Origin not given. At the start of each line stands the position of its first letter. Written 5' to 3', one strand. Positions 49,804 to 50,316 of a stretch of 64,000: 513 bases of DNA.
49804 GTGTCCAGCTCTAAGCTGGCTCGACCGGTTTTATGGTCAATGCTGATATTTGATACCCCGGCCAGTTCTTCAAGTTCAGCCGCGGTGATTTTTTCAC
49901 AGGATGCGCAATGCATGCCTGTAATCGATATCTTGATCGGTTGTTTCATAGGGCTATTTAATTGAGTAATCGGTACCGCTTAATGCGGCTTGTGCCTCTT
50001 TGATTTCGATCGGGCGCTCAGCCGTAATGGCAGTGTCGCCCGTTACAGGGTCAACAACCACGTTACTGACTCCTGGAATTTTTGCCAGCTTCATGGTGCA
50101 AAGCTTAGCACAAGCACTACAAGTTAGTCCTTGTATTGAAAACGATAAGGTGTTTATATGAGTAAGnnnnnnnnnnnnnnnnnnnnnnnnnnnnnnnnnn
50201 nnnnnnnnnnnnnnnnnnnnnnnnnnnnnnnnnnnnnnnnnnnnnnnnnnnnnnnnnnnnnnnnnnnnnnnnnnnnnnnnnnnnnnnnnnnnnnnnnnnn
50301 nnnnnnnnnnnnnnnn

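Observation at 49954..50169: Hidden HMA/CopZ-like domain with no canonical start, in frame three codons behind the TAA of the upstream gene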

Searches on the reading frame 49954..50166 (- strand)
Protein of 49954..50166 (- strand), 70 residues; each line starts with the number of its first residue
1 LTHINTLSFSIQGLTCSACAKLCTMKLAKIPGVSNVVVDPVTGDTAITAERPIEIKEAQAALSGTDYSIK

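Call 9: search_protein_families(library=pfam, proteins=[window:49954-50166:-], max_evalue=0.01)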
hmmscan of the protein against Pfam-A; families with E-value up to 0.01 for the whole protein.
window:49954-50166:- (70 aa): 1 family
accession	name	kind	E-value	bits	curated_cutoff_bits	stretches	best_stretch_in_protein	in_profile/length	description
PF00403.32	HMA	-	2.2e-09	38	24.8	1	9-67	2-61/62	Heavy-metal-associated domain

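Call 10: search_protein_families(library=ncbifam, proteins=[window:49954-50166:-], max_evalue=0.01)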
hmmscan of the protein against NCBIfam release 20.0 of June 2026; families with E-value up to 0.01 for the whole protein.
window:49954-50166:- (70 aa): 11 families
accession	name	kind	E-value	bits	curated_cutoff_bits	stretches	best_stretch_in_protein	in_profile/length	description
NF033556.1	MerTP_fusion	equivalog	1.2e-06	28.3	180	1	3-69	118-185/186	mercuric transport protein MerTP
NF047957.1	CopZ_AFE_1862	equivalog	1.7e-06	28.3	85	1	9-49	3-43/62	CopZ family metallochaperone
NF010311.1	PRK13748.1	subfamily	4.2e-06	25.9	600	1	9-68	3-62/560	mercury(II) reductase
NF041115.1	UxxU_metal_bind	equivalog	2.7e-05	24.2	95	1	4-38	3-37/74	metal-binding (seleno)protein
NF033795.1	chaper_CopZ_Bs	exception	9.9e-05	22.5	91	1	9-48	4-43/66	copper chaperone CopZ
NF033775.1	P_type_ZntA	exception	0.00067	18.1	1240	1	5-69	48-111/732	Zn(II)/Cd(II)/Pb(II) translocating P-type ATPase ZntA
TIGR02052.1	MerP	equivalog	0.00082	19.8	92.55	1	5-48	23-66/92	mercury resistance system periplasmic binding protein MerP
NF033794.2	chaper_CopZ_Eh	exception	0.0022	18.1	95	1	8-39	3-34/68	copper chaperone CopZ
TIGR00003.1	TIGR00003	subfamily_domain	0.0039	17.4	62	1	8-65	3-61/66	copper ion binding protein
NF045683.1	MerT_CopZ_Se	exception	0.0081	15.6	375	1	5-48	162-205/235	MerT/CopZ fusion-like heavy metal transport selenoprotein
NF008262.1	PRK11033.1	equivalog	0.0081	14.6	1005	1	6-68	42-103/731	zinc/cadmium/mercury/lead-transporting ATPase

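Call 12: find_homologous_proteins(query=window:49957-50166:-, max_evalue=0.001)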
Query seq(70 aa) (70 aa): 7 proteins with E <= 0.001 among 7 candidates.
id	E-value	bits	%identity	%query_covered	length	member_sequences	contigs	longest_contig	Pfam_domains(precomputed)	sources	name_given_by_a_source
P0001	7.9e-35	135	99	96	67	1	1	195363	PF00403.33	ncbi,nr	ncbi:heavy-metal-associated domain-containing protein [Candidatus Falkowbacteria bacterium]|nr:heavy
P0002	2.0e-28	115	82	96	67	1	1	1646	PF00403.33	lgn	-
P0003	4.3e-23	98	71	94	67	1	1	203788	PF00403.33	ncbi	-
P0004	1.9e-19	87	100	66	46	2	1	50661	-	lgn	-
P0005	2.2e-15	74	89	64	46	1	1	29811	-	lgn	-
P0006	4.7e-15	73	85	66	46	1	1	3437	-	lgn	-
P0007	4.6e-14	70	83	66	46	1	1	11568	PF00403.33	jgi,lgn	jgi:copper chaperone CopZ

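Call 14: find_encoding_contigs(protein=P0001, flank=4000, max_places=4)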
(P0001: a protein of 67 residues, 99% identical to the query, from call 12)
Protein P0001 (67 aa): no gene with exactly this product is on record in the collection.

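Call 15: find_encoding_contigs(protein=P0002, flank=4000, max_places=4)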
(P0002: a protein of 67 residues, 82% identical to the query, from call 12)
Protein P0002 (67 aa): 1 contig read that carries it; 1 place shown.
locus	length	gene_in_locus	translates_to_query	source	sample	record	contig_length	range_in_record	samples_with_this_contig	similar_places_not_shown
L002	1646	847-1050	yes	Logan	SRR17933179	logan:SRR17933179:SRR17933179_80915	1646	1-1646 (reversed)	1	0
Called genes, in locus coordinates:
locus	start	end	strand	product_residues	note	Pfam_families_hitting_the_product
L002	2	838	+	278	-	?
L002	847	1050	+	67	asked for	PF00403:HMA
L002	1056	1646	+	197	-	?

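Call 16: find_encoding_contigs(protein=P0003, flank=4000, max_places=4)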
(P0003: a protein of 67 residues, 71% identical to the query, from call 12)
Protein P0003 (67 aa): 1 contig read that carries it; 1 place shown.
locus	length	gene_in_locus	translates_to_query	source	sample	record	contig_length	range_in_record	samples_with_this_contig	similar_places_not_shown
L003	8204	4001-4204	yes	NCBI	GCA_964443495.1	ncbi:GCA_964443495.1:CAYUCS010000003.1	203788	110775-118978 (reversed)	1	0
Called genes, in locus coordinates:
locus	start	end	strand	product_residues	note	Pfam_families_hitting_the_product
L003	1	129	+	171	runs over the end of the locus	-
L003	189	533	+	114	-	-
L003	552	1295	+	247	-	PF13098:Thioredoxin_2, PF13462:Thioredoxin_4, PF01323:DSBA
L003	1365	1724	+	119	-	PF02583:Trns_repr_metal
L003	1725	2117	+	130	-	-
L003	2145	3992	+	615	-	PF00403:HMA, PF13386:DsbD_2, PF00630:Filamin (faint), PF13473:Cupredoxin_1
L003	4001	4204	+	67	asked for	PF00403:HMA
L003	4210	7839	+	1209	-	PF00403:HMA, PF00122:E1-E2_ATPase, PF00702:Hydrolase, PF08282:Hydrolase_3 (faint)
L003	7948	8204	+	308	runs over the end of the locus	PF01087:GalP_UDP_transf, PF16285:DUF4931_N, PF02744:GalP_UDP_tr_C (faint)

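Call 19: find_encoding_contigs(protein=P0005, flank=4000, max_places=4)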
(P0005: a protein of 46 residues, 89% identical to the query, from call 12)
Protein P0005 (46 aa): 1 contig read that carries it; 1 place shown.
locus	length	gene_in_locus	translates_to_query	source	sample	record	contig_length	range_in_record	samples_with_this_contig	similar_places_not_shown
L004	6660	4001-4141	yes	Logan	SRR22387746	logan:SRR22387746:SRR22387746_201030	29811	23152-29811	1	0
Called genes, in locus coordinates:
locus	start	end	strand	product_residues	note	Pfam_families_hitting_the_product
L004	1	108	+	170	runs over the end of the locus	PF08123:DOT1 (faint), PF13649:Methyltransf_25 (faint)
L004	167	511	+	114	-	-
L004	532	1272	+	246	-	PF18400:Thioredoxin_12 (faint), PF13098:Thioredoxin_2 (weak), PF13462:Thioredoxin_4, PF01323:DSBA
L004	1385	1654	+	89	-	PF02583:Trns_repr_metal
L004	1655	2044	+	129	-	-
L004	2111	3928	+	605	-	PF00403:HMA, PF13386:DsbD_2, PF13473:Cupredoxin_1, PF00630:Filamin (faint), PF13473:Cupredoxin_1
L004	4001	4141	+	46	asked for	-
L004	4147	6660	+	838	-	?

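Call 20: find_encoding_contigs(protein=P0006, flank=4000, max_places=4)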
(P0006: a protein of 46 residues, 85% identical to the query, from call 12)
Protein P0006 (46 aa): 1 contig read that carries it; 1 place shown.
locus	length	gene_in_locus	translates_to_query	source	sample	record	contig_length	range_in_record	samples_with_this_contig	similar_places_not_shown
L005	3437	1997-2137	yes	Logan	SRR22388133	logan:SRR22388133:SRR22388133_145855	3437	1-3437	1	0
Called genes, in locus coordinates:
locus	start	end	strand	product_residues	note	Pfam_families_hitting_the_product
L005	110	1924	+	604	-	PF00403:HMA, PF13386:DsbD_2, PF13473:Cupredoxin_1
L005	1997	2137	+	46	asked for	-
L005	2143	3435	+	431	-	?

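Call 21: find_encoding_contigs(protein=P0007, flank=4000, max_places=4)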
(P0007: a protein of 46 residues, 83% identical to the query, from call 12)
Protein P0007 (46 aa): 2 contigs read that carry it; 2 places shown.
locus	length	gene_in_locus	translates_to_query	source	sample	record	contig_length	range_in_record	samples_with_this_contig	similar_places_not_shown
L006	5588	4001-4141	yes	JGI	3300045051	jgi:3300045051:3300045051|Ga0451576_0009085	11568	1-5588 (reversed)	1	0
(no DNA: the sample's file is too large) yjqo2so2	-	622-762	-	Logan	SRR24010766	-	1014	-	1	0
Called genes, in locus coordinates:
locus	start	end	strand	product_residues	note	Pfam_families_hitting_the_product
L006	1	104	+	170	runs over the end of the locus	PF13847:Methyltransf_31 (weak), PF13649:Methyltransf_25 (weak), PF08242:Methyltransf_12 (faint)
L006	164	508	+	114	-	-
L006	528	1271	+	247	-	PF18400:Thioredoxin_12 (faint), PF13098:Thioredoxin_2, PF13462:Thioredoxin_4, PF01323:DSBA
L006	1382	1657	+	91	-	PF02583:Trns_repr_metal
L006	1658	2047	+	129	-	-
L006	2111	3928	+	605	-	PF00403:HMA, PF13386:DsbD_2, PF13473:Cupredoxin_1 (weak), PF00630:Filamin (faint), PF13473:Cupredoxin_1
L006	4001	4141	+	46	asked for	PF00403:HMA (weak)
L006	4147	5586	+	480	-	?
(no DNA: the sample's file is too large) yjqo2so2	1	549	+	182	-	?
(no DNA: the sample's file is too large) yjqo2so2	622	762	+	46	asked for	PF00403:HMA (weak)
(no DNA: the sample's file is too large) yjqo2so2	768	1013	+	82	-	?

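Call 27: list_cluster_members(proteins=[P0001, P0004])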
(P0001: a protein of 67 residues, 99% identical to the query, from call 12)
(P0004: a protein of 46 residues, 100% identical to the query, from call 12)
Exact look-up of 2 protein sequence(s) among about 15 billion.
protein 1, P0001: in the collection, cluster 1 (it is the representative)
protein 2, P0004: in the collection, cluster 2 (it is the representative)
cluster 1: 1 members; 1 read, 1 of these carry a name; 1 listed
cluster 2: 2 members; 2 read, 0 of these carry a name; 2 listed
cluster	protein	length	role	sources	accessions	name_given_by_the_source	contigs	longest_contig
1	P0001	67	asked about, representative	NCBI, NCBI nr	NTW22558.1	heavy-metal-associated domain-containing protein [Candidatus Falkowbacteria bacterium]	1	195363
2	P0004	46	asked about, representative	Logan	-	-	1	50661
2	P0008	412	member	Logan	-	-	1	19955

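Call 29: find_encoding_contigs(protein=P0008, flank=4000, max_places=4)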
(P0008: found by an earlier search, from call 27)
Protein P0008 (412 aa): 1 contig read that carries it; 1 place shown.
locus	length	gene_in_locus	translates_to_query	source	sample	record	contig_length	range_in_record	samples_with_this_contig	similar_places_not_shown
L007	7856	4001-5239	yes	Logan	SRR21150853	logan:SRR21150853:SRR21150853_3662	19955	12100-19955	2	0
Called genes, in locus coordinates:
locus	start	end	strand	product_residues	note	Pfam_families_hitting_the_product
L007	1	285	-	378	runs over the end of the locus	PF00155:Aminotran_1_2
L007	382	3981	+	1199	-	PF18984:DUF5717_N, PF18983:DUF5717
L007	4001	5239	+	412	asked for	PF18980:DUF5716_C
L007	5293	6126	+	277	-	-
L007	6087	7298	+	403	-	-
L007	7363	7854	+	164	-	?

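Call 33: find_related_loci(query=A1, collection=metagenome_contigs, flank=3000)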
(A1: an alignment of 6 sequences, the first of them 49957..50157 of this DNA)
Query A1 (67 aa) in metagenome_contigs; peptide patterns used: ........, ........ (x = any residue, [..] = any of these).
97 stretches matched a pattern, but none encodes a relative of the query by tblastn (E <= 1e-3).

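Call 55: predict_structure(alignment_id=A3)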
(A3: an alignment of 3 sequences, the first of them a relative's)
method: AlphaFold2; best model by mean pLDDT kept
length: 67 residues; sequences in the alignment: 3
mean_pLDDT: 88.5   pTM: 0.71
mean pLDDT of the five models: 88.5, 81.6, 79.8, 73.8, 70.0
residues with pLDDT >= 90: 30; 70-90: 37; 50-70: 0; < 50: 0
segments of 3 or more residues with pLDDT < 50: none
pLDDT, mean of each block of 10 residues (from residue 1): 88 83 92 89 92 90 84
secondary structure, 60 per line:
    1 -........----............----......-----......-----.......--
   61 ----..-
elements in order: E2-9 H14-25 E30-35 E41-46 H52-58

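Call 58: fold_search(model_id=the predicted structure, library=pdb)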
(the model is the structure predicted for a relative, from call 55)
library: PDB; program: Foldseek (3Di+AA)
matches with E <= 10: 1100; with E <= 0.001: 18
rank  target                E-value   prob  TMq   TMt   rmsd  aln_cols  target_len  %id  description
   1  6ff1                  3.1e-05  1.00  0.84  0.82   1.9        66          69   15  CsoZ metallochaperone (released 2019-01-30)
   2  6ff2_A                7.3e-05  1.00  0.87  0.87   1.6        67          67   16  CopZ metallochaperone (released 2019-01-30)
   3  2qif_A                7.8e-05  1.00  0.88  0.85   1.7        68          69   20  Crystal structure of a metallochaperone with a tetranuclear Cu(I) cluster (released 2008-07-08)
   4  1osd_A                7.8e-05  1.00  0.81  0.76   2.3        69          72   29  crystal structure of Oxidized MerP from Ralstonia metallidurans CH34 (released 2004-05-18)
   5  3dxs                  1.1e-04  1.00  0.78  0.71   2.7        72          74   21  Crystal structure of a copper binding domain from HMA7, a P-type ATPase (released 2009-08-11)
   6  2l3m_MODEL_1_A        1.8e-04  1.00  0.86  0.81   1.8        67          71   19  Solution structure of the putative copper-ion-binding protein from Bacillus anthracis str. Ames (released 2011-01-12)
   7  6a71_B                2.4e-04  1.00  0.86  0.81   1.6        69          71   22  Crystal Structure of Human ATP7B and TM Complex (released 2019-04-03)
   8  4a48_B                2.5e-04  1.00  0.87  0.85   1.7        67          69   19  Crosstalk between Cu(I) and Zn(II) homeostasis (released 2012-12-12)
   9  2xmw                  3.1e-04  1.00  0.78  0.78   2.2        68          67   24  PacS, N-terminal domain, from Synechocystis PCC6803 (released 2010-08-18)
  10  2qif_B                3.5e-04  1.00  0.88  0.87   1.7        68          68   20  Crystal structure of a metallochaperone with a tetranuclear Cu(I) cluster (released 2008-07-08)
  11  6a71_A                3.7e-04  1.00  0.80  0.75   2.3        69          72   23  Crystal Structure of Human ATP7B and TM Complex (released 2019-04-03)
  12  4a48_A                4.8e-04  1.00  0.85  0.86   1.9        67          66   21  Crosstalk between Cu(I) and Zn(II) homeostasis (released 2012-12-12)
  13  3cjk_B                5.2e-04  1.00  0.80  0.72   2.3        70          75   24  Crystal structure of the adduct HAH1-Cd(II)-MNK1. (released 2008-12-30)
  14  1kqk_MODEL_1_A        6.3e-04  1.00  0.81  0.70   2.0        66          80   27  Solution Structure of the N-terminal Domain of a Potential Copper-translocating P-type ATPase from Bacillus su (released 2002-04-17)
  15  8rnz_B                7.1e-04  1.00  0.80  0.71   2.1        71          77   13  Metal-binding domain 3 of copper-transporting ATPase RAN1 from Arabidopsis thaliana (released 2025-01-29)
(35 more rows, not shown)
